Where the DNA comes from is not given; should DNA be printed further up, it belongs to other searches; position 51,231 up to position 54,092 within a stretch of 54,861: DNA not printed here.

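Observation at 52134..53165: Circularly permuted sugar-binding-protein domain inserted in frame between the two NBDs of the ABC ATPase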

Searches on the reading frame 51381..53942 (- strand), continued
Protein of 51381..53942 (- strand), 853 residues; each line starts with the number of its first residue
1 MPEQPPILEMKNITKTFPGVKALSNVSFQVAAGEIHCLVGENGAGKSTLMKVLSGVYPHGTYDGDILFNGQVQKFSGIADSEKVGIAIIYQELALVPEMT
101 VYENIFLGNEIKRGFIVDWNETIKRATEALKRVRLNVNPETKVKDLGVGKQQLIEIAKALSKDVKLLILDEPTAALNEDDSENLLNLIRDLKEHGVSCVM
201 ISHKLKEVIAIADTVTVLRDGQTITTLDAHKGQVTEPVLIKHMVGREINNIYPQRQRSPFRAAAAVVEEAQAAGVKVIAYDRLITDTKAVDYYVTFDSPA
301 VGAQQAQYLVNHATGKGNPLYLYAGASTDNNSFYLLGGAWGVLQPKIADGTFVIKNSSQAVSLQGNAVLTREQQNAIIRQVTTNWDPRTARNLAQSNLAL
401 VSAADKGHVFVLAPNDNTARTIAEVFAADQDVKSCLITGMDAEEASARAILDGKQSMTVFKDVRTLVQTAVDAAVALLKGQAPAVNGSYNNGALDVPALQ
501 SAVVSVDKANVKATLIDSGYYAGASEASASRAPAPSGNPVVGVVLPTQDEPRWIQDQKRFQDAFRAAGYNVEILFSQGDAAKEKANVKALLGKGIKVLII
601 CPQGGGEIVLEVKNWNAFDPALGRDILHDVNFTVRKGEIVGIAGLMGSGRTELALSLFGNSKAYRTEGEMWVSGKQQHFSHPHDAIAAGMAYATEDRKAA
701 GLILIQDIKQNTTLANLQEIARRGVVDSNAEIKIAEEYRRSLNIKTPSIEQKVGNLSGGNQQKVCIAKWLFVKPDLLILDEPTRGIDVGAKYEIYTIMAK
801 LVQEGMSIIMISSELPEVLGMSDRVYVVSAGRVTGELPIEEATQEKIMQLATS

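Call 28: search_protein_families(library=pfam, proteins=[P0121, P0122, P0123, P0256, P0129, P0147, P0212, P0236, P0228], max_evalue=0.00001)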
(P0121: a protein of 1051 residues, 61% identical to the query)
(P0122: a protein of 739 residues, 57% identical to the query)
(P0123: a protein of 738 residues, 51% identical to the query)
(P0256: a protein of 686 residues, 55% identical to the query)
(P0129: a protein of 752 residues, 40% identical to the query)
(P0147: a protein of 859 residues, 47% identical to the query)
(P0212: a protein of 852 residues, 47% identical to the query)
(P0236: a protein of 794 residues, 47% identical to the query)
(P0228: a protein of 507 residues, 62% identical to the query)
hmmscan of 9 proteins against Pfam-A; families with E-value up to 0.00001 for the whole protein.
P0121 (1051 aa): 2 families
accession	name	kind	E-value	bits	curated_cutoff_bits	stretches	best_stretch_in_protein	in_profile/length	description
PF13407.12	Peripla_BP_4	-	1.9e-73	247.7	35.1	2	312-594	1-254/258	Periplasmic binding protein domain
PF00532.27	Peripla_BP_1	-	3.4e-18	66.6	22.2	2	311-432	3-123/281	Periplasmic binding proteins and sugar binding domain of LacI family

P0122 (739 aa): 2 families
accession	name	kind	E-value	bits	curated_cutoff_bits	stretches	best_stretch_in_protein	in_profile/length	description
PF13407.12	Peripla_BP_4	-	2.5e-74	250.5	35.1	2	58-341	1-255/258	Periplasmic binding protein domain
PF00532.27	Peripla_BP_1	-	1.8e-13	51.1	22.2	0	57-178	3-122/281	Periplasmic binding proteins and sugar binding domain of LacI family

P0123 (738 aa): 3 families
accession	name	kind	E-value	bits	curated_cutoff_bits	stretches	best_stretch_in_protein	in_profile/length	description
PF13407.12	Peripla_BP_4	-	2.4e-80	270.3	35.1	2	37-324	1-257/258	Periplasmic binding protein domain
PF00532.27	Peripla_BP_1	-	1e-15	58.4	22.2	2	37-152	4-117/281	Periplasmic binding proteins and sugar binding domain of LacI family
PF13458.12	Peripla_BP_6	-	1.1e-06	29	31.7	0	431-514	50-134/343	Periplasmic binding protein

P0256 (686 aa): 3 families
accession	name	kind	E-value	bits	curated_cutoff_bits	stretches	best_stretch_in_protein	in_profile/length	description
PF13407.12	Peripla_BP_4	-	3.2e-44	151.9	35.1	1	22-307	1-257/258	Periplasmic binding protein domain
PF02608.20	Bmp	-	5.8e-35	121.2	24.1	1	369-631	4-249/301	ABC transporter substrate-binding protein PnrA-like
PF00532.27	Peripla_BP_1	-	1.7e-07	31.5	22.2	0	21-143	3-123/281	Periplasmic binding proteins and sugar binding domain of LacI family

P0129 (752 aa): 3 families
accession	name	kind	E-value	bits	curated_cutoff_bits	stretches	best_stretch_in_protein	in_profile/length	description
PF00005.33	ABC_tran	-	8.7e-60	201.7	25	3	249-413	1-137/137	ABC transporter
PF13304.12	AAA_21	-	3.5e-13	50.7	27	0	659-699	251-294/304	AAA domain, putative AbiEii toxin, Type IV TA system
PF09818.15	ABC_ATPase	-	2.1e-06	27.4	23.2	0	367-473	154-263/283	P-loop domain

P0147 (859 aa): 3 families
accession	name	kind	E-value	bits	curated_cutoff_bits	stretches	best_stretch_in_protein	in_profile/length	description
PF00005.33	ABC_tran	-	1.1e-55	188.4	25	2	381-532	1-137/137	ABC transporter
PF02653.21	BPD_transp_2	-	1.7e-36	126.2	26.8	1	49-318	3-269/269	Branched-chain amino acid transport system / permease component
PF13304.12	AAA_21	-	1.2e-07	32.6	27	0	757-812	237-295/304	AAA domain, putative AbiEii toxin, Type IV TA system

P0212 (852 aa): 3 families
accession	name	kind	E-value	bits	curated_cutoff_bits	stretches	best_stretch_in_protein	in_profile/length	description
PF00005.33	ABC_tran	-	7.5e-60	201.9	25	2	23-171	3-137/137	ABC transporter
PF02653.21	BPD_transp_2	-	1.2e-29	103.7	26.8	1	580-840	3-268/269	Branched-chain amino acid transport system / permease component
PF13304.12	AAA_21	-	2.9e-07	31.3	27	0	34-71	2-52/304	AAA domain, putative AbiEii toxin, Type IV TA system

P0236 (794 aa): 3 families
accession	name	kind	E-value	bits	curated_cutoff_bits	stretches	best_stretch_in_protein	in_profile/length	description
PF00005.33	ABC_tran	-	9.1e-52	175.7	25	2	24-176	1-137/137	ABC transporter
PF13407.12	Peripla_BP_4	-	6e-13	49.4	35.1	1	516-758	1-257/258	Periplasmic binding protein domain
PF13304.12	AAA_21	-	5.2e-09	37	27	0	36-57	1-22/304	AAA domain, putative AbiEii toxin, Type IV TA system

P0228 (507 aa): 3 families
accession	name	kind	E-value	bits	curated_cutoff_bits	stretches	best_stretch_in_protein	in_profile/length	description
PF13407.12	Peripla_BP_4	-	1.3e-43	149.9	35.1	1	174-458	1-257/258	Periplasmic binding protein domain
PF00532.27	Peripla_BP_1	-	1.1e-08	35.3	22.2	1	172-299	2-126/281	Periplasmic binding proteins and sugar binding domain of LacI family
PF13162.11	DUF3997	-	1.7e-06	28.7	25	1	33-133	1-107/107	Protein of unknown function (DUF3997)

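Call 31: find_related_loci(query=A1, collection=genome_contigs, flank=10000)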
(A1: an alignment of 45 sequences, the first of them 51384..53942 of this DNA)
Query A1 (853 aa) in genome_contigs; peptide patterns used: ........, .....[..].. (x = any residue, [..] = any of these).
600 stretches matched a pattern (row limit reached: there are more); 580 encode a relative of the query (tblastn E <= 1e-3); the best 80 are kept; 80 distinct loci.
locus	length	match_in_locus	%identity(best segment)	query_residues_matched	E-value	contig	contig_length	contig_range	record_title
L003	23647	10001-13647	69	4-852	6e-143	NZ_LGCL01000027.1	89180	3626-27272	Ornatilinea apprima strain P3M-1 contig_16, whole genome shotgun sequence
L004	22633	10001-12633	76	4-852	1e-125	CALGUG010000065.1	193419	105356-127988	MAG TPA_asm: uncultured Chloroflexales bacterium isolate SRR4028131_bin.55_CONCOCT_v1.1_MAG genome assembly, contig: ERZ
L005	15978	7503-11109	72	2-852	3e-116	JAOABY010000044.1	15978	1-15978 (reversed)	MAG: Spirochaetaceae bacterium isolate SKW19 NODE_44_length_15978_cov_7.210490, whole genome shotgun sequence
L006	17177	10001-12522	66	7-852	9e-106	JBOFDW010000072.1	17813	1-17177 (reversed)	MAG: Fusobacteriaceae bacterium isolate WFFMC_MAG_140 k139_129417_flag=0_multi=15.1562_len=17813, whole genome shotgun s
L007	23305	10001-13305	64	6-853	5e-97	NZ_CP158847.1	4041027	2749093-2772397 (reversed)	Microbacterium hydrocarbonoxydans strain MIC1 chromosome, complete genome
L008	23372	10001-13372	63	1-853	8e-97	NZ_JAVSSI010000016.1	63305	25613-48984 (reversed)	Agromyces mediolanus strain BGB-21 ctg00016, whole genome shotgun sequence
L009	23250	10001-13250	62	6-853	6e-96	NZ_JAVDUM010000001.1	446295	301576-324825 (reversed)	Microbacterium resistens strain 2980 Ga0466814_01, whole genome shotgun sequence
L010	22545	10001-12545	61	2-852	3e-95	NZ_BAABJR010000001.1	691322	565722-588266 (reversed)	Streptomyces thinghirensis strain JCM 18306 sequence01, whole genome shotgun sequence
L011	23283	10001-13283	61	2-852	1e-94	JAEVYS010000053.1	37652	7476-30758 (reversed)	MAG: Actinomycetes bacterium isolate OH_PBB_141 k127_17014, whole genome shotgun sequence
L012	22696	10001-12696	61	6-852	2e-94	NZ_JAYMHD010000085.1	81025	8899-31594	Streptomyces sp. H51 NODE_31_length_81025_cov_173.533046, whole genome shotgun sequence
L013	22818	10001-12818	62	1-849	4e-94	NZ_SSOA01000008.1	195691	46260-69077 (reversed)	Allorhizobium terrae strain CC-HIH110 contig08, whole genome shotgun sequence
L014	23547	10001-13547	63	7-848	3e-94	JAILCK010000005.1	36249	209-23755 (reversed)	MAG: Lachnospiraceae bacterium isolate RUI583 k141_1112653_flag=0_multi=77.9555_len=36249, whole genome shotgun sequence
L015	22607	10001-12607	59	2-852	6e-94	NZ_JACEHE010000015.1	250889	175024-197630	Streptomyces himalayensis subsp. himalayensis strain PSKA28 15, whole genome shotgun sequence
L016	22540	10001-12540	58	2-852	1e-93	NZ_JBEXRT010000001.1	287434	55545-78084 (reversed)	Streptomyces sp. NPDC006296 NPDC006296_281_G9.ctg-0001, whole genome shotgun sequence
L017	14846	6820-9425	63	7-848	1e-93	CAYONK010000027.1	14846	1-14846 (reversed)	MAG TPA_asm: uncultured Ardenticatenaceae bacterium isolate SRP304446_co1_142 genome assembly, contig: NODE_2832_length_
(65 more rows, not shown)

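Call 33: predict_structure(alignment_id=A1)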
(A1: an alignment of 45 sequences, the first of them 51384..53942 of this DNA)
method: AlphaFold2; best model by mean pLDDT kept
length: 853 residues; sequences in the alignment: 45
mean_pLDDT: 79.9   pTM: 0.61
mean pLDDT of the five models: 79.9, 79.2, 79.1, 70.1, 63.8
residues with pLDDT >= 90: 276; 70-90: 421; 50-70: 81; < 50: 75
segments of 3 or more residues with pLDDT < 50: 245-249, 524-536, 696-736, 744-753
pLDDT, mean of each block of 10 residues (from residue 1): 76 77 86 91 74 70 88 84 87 73 71 60 80 81 81 86 87 76 88 89 83 89 88 79 56 62 77 93 85 91 96 94 83 92 96 93 92 87 79 82 84 92 91 92 85 91 91 94 91 88 91 86 47 55 87 88 89 85 87 92 74 93 90 89 83 87 89 86 82 59 28 30 36 49 42 53 67 80 68 79 85 80 89 84 77 73
secondary structure, 60 per line:
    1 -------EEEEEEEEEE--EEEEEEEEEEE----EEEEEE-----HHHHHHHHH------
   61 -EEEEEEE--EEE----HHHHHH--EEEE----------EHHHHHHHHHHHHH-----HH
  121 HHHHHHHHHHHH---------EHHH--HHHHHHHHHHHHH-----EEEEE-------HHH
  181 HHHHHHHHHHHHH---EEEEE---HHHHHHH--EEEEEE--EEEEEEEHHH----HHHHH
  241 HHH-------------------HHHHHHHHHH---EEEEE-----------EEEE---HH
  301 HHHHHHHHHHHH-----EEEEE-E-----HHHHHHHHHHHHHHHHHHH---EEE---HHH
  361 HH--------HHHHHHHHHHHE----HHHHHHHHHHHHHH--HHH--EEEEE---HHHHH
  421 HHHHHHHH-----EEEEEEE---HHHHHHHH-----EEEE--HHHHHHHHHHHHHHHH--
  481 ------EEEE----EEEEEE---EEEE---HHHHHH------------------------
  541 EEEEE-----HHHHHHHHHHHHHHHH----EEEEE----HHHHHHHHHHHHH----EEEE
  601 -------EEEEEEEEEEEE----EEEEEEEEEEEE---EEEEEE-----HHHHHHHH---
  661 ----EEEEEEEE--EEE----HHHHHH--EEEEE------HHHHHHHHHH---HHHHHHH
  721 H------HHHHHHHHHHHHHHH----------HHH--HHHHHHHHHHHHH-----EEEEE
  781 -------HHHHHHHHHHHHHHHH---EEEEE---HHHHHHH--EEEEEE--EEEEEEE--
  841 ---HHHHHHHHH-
elements in order (helices of 4 or more, strands of 3 or more residues): E8-17 E20-30 E35-40 H46-54 E62-68 E71-73 H78-83 E86-89 H101-113 H119-132 H148-160 E166-170 H178-193 E197-201 H205-211 E214-219 E222-228 H236-243 H263-272 E276-280 E292-295 H299-312 E318-322 H330-348 E352-354 H358-362 H371-381 H387-400 E408-412 H416-428 E434-440 H444-451 E457-460 H463-478 E487-490 E495-500 E504-507 H511-516 E541-545 H551-566 E571-575 H580-592 E597-600 E608-619 E624-635 E639-644 H650-657 E665-672 E675-677 H682-687 E690-694 H701-710 H714-721 H728-742 H758-770 E776-780 H788-803 E807-811 H815-821 E824-829 E832-838 H844-852

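Call 34: list_cluster_members(proteins=[P0001, P0005, P0010, P0012, P0020, P0022, P0062, P0076, P0115, P0104])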
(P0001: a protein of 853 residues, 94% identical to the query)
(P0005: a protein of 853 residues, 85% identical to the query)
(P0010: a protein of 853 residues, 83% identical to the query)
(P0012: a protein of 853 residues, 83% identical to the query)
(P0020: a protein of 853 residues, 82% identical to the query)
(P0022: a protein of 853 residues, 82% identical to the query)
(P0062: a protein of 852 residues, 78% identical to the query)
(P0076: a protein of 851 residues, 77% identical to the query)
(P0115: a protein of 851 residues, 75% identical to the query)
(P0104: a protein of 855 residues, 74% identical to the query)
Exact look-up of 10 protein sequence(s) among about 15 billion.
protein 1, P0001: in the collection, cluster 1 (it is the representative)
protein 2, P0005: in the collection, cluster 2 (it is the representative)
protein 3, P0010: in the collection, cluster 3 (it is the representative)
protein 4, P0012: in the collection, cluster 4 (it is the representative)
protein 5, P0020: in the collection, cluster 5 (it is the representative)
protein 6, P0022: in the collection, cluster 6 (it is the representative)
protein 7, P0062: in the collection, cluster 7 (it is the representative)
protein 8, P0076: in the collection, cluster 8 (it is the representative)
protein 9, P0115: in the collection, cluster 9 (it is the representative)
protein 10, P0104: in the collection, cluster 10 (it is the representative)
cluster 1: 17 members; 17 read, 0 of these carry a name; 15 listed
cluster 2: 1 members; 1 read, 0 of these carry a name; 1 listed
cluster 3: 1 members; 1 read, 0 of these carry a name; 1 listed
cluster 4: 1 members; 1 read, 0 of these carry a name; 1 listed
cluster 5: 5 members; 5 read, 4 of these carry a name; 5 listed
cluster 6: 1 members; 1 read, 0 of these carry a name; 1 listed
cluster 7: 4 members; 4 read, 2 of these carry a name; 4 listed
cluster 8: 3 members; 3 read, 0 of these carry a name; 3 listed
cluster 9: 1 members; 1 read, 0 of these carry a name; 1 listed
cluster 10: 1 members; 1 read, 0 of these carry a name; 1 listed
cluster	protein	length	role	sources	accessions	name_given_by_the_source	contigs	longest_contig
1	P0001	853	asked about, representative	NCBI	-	-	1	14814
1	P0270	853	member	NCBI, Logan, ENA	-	-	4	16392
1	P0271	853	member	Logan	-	-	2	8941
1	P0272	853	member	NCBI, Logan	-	-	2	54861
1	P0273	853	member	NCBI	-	-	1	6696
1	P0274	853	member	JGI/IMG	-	-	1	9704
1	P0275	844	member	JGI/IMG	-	-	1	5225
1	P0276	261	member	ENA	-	-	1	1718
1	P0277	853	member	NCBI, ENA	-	-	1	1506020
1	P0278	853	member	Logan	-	-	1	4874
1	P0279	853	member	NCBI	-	-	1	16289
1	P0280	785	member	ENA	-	-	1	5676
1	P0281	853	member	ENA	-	-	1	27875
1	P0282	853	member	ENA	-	-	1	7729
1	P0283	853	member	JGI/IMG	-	-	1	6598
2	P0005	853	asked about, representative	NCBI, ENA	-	-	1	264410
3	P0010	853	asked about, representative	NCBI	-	-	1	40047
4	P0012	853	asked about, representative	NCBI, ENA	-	-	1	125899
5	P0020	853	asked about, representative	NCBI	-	-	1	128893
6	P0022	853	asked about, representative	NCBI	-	-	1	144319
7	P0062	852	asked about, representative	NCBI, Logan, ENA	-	-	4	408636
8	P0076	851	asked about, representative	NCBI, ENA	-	-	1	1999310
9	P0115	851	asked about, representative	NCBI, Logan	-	-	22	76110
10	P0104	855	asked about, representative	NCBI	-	-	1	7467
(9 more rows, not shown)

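Call 38: fold_search(model_id=the predicted structure, library=pdb)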
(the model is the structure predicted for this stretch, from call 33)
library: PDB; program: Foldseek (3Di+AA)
matches with E <= 10: 1836; with E <= 0.001: 1463
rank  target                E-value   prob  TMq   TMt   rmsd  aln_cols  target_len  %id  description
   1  4rxu                  3.4e-33  1.00  0.30  0.72  21.2       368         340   50  Crystal structure of carbohydrate transporter solute binding protein CAUR_1924 from Chloroflexus aurantiacus, Target EFI (released 2014-12-24)
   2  4f4c_A                7.9e-27  1.00  0.23  0.16  36.6      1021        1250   17  The Crystal Structure of the Multi-Drug Transporter (released 2012-09-26)
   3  7qkr                  1.4e-26  1.00  0.29  0.22  34.3      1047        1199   13  Cryo-EM structure of ABC transporter STE6-2p from Pichia pastoris with Verapamil at 3.2 A resolution (released 2022-10-26)
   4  7zk8                  1.4e-26  1.00  0.28  0.21  31.5      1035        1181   14  ABCB1 L971C mutant (mABCB1) in the outward facing state bound to AAC (released 2023-04-26)
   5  7zk5                  2.1e-26  1.00  0.27  0.21  31.1      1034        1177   14  ABCB1 L335C mutant (mABCB1) in the outward facing state bound to AAC (released 2023-04-26)
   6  7qks                  3.2e-26  1.00  0.30  0.23  33.6      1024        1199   15  Cryo-EM structure of ABC transporter STE6-2p from Pichia pastoris in apo conformation at 3.1 A resolution (released 2022-10-26)
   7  8j5q_D                5.0e-26  1.00  0.28  0.37  18.9       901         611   15  Cryo-EM structure of Mycobacterium tuberculosis OppABCD in the pre-translocation state (released 2024-04-03)
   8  7zk4                  8.2e-26  1.00  0.28  0.22  30.4      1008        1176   15  The ABCB1 L335C mutant (mABCB1) in the outward facing state (released 2023-04-26)
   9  9nfj                  9.6e-26  1.00  0.27  0.22  33.6       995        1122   16  Tuna P-glycoprotein Apo Conformation 2 (released 2025-06-04)
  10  7y1j                  3.5e-25  1.00  0.27  0.20  30.9      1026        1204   13  Structure of SUR2A in complex with Mg-ATP and repaglinide in the inward-facing conformation. (released 2023-06-14)
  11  7zka                  3.9e-25  1.00  0.26  0.21  30.9      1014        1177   14  ABCB1 V978C mutant (mABCB1) in the outward facing state bound to AAC (released 2023-04-26)
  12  8avy                  6.1e-25  1.00  0.26  0.20  30.8      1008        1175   15  The ABCB1 L335C mutant (mABCB1) in the Apo state (released 2023-09-06)
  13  9ctg                  7.1e-25  1.00  0.27  0.21  31.3      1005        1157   16  SapNP Reconstituted Human ABCB1 bound to ATP gammaS (released 2025-01-22)
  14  8sb9                  8.0e-25  1.00  0.26  0.20  33.5      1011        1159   16  CryoEM structure of P-Glycoprotein in inward facing 1 state under continuous turnover conditions with vinblastine (released 2025-04-23)
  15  4m2s_B                1.1e-24  1.00  0.27  0.20  32.8       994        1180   16  Corrected Structure of Mouse P-glycoprotein bound to QZ59-RRR (released 2013-11-13)
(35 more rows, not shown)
